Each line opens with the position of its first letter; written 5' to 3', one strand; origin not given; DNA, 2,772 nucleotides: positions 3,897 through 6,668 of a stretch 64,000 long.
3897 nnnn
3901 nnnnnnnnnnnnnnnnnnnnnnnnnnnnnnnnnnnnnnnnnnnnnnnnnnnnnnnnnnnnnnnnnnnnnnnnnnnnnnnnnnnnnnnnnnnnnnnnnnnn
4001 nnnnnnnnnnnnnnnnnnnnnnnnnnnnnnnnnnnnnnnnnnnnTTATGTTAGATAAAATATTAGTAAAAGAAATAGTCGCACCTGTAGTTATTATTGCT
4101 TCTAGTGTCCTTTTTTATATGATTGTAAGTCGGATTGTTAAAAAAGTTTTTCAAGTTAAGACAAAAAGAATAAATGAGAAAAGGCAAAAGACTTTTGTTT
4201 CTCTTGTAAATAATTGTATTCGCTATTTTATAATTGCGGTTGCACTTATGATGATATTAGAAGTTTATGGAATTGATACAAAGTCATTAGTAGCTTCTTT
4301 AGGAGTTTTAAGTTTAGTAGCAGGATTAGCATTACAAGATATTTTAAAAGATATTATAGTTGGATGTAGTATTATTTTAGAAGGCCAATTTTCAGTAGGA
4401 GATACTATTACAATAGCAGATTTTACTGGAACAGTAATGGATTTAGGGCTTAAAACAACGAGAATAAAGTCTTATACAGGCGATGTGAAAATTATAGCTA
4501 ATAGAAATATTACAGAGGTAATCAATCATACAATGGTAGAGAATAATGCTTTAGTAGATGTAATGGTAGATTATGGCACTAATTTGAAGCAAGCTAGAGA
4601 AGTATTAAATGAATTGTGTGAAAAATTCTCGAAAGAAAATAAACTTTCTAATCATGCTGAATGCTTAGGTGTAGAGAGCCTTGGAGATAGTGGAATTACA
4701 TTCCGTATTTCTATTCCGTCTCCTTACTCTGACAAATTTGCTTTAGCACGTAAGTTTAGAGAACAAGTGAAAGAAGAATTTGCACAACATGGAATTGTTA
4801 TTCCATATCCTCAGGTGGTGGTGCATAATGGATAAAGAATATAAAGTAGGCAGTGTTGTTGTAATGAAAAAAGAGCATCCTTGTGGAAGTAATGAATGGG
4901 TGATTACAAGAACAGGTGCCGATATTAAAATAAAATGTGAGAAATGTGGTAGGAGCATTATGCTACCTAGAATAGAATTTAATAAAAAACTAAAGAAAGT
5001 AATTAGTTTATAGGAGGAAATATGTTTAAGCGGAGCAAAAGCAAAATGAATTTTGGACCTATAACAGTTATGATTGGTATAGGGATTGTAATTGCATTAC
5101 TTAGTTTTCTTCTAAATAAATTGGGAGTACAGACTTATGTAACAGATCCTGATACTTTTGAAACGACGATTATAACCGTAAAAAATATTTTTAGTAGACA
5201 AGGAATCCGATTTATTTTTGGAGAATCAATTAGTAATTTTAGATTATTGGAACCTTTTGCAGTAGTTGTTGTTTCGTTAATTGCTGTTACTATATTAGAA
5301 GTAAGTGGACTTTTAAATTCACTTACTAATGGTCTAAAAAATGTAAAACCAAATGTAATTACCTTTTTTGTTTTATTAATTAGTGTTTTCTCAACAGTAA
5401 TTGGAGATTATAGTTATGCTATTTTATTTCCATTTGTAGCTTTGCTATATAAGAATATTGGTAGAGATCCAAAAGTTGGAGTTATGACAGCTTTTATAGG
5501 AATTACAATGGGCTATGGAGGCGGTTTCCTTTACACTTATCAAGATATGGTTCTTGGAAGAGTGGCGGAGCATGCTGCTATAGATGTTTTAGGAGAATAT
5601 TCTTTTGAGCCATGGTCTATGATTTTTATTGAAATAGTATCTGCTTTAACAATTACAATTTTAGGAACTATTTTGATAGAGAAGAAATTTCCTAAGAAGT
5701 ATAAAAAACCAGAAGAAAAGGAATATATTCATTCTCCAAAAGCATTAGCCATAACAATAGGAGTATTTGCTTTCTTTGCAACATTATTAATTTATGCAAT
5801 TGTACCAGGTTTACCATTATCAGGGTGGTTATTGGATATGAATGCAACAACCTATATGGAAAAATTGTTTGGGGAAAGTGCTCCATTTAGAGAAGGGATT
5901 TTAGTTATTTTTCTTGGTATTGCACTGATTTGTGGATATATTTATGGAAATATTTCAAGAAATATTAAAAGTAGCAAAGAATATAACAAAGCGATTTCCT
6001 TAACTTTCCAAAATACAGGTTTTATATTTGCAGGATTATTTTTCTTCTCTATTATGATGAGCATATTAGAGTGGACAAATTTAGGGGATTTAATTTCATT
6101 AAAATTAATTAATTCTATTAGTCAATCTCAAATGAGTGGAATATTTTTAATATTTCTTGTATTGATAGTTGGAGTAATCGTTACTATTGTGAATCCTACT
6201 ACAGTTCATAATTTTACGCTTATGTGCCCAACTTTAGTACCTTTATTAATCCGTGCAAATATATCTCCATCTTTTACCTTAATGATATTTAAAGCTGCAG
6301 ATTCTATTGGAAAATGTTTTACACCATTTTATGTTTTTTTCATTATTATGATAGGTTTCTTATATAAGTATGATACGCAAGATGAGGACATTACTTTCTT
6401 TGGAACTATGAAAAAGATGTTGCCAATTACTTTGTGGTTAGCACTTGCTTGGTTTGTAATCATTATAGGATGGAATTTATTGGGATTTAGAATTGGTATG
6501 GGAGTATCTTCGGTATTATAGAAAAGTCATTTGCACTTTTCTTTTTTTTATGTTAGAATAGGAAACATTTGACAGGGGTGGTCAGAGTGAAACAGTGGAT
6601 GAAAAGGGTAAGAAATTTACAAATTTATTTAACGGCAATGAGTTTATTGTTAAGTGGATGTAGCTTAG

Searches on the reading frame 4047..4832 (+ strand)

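Call 56: search_protein_families(library=pfam, proteins=[window:4047-4832:+], max_evalue=0.01)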
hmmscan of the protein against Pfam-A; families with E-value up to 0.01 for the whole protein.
window:4047-4832:+ (262 aa): 4 families
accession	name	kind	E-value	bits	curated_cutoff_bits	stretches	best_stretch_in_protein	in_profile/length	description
PF00924.24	MS_channel_2nd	-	1.9e-15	57.2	20.2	1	98-162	1-67/68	Mechanosensitive ion channel, beta-domain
PF21088.3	MS_channel_1st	-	5e-11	42.8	23.1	1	56-97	1-42/42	Mechanosensitive ion channel, transmembrane helices 2/3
PF21082.3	MS_channel_3rd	-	1.3e-07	32.4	21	1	170-252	3-88/88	Mechanosensitive ion channel MscS, C-terminal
PF25392.1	MS_channel_TM1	-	0.0067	16.9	27.1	1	14-77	6-75/79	Mechanosensitive ion channel, transmembrane helix 1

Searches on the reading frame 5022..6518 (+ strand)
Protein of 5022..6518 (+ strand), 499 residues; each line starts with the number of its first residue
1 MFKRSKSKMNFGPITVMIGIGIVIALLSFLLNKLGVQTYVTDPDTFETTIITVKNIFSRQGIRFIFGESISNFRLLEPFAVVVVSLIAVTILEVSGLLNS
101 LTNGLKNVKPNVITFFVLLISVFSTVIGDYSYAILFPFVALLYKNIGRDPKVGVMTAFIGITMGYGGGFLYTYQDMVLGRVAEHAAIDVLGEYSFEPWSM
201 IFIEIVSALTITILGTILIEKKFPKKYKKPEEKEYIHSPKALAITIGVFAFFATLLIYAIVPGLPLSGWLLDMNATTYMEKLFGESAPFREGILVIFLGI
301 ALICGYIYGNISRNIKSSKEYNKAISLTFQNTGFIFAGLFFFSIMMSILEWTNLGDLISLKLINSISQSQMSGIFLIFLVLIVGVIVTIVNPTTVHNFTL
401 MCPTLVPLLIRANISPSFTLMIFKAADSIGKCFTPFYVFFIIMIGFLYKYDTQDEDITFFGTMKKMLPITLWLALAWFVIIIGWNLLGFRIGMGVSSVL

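Call 56: search_protein_families(library=pfam, proteins=[window:5022-6518:+], max_evalue=0.01)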
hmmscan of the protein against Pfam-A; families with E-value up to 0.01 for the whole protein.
window:5022-6518:+ (499 aa): 1 family
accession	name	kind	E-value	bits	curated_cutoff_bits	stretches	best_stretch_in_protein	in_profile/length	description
PF03806.19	ABG_transport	-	2.1e-63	214.7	27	1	13-496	16-499/502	AbgT putative transporter family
